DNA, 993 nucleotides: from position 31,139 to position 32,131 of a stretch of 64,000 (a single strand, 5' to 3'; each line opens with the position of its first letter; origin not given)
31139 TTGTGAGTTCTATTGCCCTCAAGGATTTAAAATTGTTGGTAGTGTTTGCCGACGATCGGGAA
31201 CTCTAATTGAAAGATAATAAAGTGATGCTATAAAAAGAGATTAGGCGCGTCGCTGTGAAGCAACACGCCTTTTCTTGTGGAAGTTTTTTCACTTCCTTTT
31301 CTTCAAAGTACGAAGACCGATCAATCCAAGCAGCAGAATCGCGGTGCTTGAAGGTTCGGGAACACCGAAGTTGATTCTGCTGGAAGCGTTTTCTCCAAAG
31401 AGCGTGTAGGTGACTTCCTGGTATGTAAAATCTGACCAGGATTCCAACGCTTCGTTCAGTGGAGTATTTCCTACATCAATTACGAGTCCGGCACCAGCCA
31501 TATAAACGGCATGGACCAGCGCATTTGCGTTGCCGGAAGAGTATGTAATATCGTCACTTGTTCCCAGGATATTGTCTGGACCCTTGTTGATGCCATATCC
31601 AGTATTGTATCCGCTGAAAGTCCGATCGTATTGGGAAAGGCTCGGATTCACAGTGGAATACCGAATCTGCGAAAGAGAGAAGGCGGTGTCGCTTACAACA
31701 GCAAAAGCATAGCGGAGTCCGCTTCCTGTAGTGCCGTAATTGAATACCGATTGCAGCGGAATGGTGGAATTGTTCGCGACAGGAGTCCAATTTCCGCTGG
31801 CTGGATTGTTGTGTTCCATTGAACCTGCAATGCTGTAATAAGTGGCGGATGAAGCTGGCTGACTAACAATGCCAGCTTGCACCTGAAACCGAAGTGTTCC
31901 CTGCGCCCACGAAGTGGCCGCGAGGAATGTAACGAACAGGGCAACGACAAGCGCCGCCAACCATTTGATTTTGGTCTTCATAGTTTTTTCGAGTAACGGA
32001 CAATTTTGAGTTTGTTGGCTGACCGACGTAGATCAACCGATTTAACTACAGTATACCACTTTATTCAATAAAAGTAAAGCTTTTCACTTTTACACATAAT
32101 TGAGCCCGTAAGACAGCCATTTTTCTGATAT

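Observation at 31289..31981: PEP-CTERM-type sorting signal on a secreted protein in a genome context where no exosortase system is expected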

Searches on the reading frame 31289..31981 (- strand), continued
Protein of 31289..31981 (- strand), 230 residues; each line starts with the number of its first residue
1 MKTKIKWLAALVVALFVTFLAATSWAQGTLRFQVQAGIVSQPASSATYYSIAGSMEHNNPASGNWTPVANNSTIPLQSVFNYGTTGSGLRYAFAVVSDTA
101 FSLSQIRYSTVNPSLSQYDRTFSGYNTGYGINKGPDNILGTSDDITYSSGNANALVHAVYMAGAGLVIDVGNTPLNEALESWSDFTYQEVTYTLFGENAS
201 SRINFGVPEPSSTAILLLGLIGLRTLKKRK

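Call 94: search_protein_families(library=pfam, proteins=[L021:370-1278:+, L021:1291-1983:+, L021:2076-2924:+, L021:3099-3842:+, L021:3953-6229:+, L021:6740-7393:+, L021:7530-8018:+, L021:8782-9597:+, L021:9548-11281:-], max_evalue=0.001)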
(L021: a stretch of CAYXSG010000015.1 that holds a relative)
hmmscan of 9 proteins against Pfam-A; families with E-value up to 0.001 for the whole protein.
L021:370-1278:+ (302 aa): 2 families
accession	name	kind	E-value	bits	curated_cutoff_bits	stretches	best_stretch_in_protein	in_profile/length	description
PF01029.23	NusB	-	6.2e-35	120.9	23.1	1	7-136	3-133/133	NusB family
PF00293.34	NUDIX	-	4.2e-07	30.5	21.1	1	169-284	8-125/134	NUDIX domain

L021:1291-1983:+ (230 aa): 5 families
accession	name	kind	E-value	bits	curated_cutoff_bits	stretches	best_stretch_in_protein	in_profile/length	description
PF14622.11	Ribonucleas_3_3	-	2.4e-40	138.1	35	1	18-148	1-126/128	Ribonuclease-III-like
PF00636.31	Ribonuclease_3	-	2.2e-27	96.2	27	1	44-134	1-102/102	Ribonuclease III domain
PF00035.32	dsrm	-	2e-16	60.7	23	1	162-226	1-64/66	Double-stranded RNA binding motif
PF22935.1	RM44_endonuclase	-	7.2e-12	46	27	1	8-129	9-139/139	Large ribosomal subunit protein mL44, endonuclease domain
PF24995.1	DSRM_2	-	0.00019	22.2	27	1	187-226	38-75/79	dsRNA binding domain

L021:2076-2924:+ (282 aa): 0 families

L021:3099-3842:+ (247 aa): 0 families

L021:3953-6229:+ (758 aa): 5 families
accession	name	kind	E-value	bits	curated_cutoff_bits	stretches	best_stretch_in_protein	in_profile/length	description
PF02463.25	SMC_N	-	7.7e-62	209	40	1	2-743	1-219/220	RecF/RecN/SMC N terminal domain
PF13476.12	AAA_23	-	1.1e-16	62.6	27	1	5-195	1-193/201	AAA domain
PF13175.12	AAA_15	-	8.7e-11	42.5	32.1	1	1-371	1-357/374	AAA ATPase domain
PF13304.12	AAA_21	-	6.4e-09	36.7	27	1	26-54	1-36/304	AAA domain, putative AbiEii toxin, Type IV TA system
PF00005.33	ABC_tran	-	7.4e-05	23.8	25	0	26-130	13-94/137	ABC transporter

L021:6740-7393:+ (217 aa): 0 families

L021:7530-8018:+ (162 aa): 0 families

L021:8782-9597:+ (271 aa): 0 families

L021:9548-11281:- (577 aa): 4 families
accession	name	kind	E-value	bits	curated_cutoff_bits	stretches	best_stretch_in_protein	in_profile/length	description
PF00773.25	RNB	-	4.3e-109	365.2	29.3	1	121-447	1-324/326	RNB domain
PF17876.7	CSD2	-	1.1e-14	54.7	26.2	1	25-96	2-74/74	Cold shock domain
PF17849.7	OB_Dis3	-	7.1e-11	42.5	22.8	1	46-89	33-76/77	Dis3-like cold-shock domain 2 (CSD2)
PF00575.29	S1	-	2.1e-09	38.1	22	1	495-572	4-69/74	S1 RNA binding domain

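Call 96: find_related_loci(query=A3, collection=viral_contigs, flank=10000)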
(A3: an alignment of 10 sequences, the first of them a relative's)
Query A3 (230 aa) in viral_contigs; peptide patterns used: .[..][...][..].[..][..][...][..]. (x = any residue, [..] = any of these).
3 stretches matched a pattern, but none encodes a relative of the query by tblastn (E <= 1e-3).

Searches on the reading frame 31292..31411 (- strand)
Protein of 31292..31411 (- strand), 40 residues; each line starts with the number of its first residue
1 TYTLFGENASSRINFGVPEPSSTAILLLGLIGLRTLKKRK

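Call 22: search_dna_similar(query=window:31292-31393:-, collection=plasmids, mode=protein, max_evalue=10, max_rows=30)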
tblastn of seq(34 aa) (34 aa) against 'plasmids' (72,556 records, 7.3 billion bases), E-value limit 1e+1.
No match.

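Call 67: find_homologous_proteins(query=window:31292-31411:-, max_evalue=10)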
Query seq(40 aa): no candidate shares three 5-residue words with the query. No homologue found.
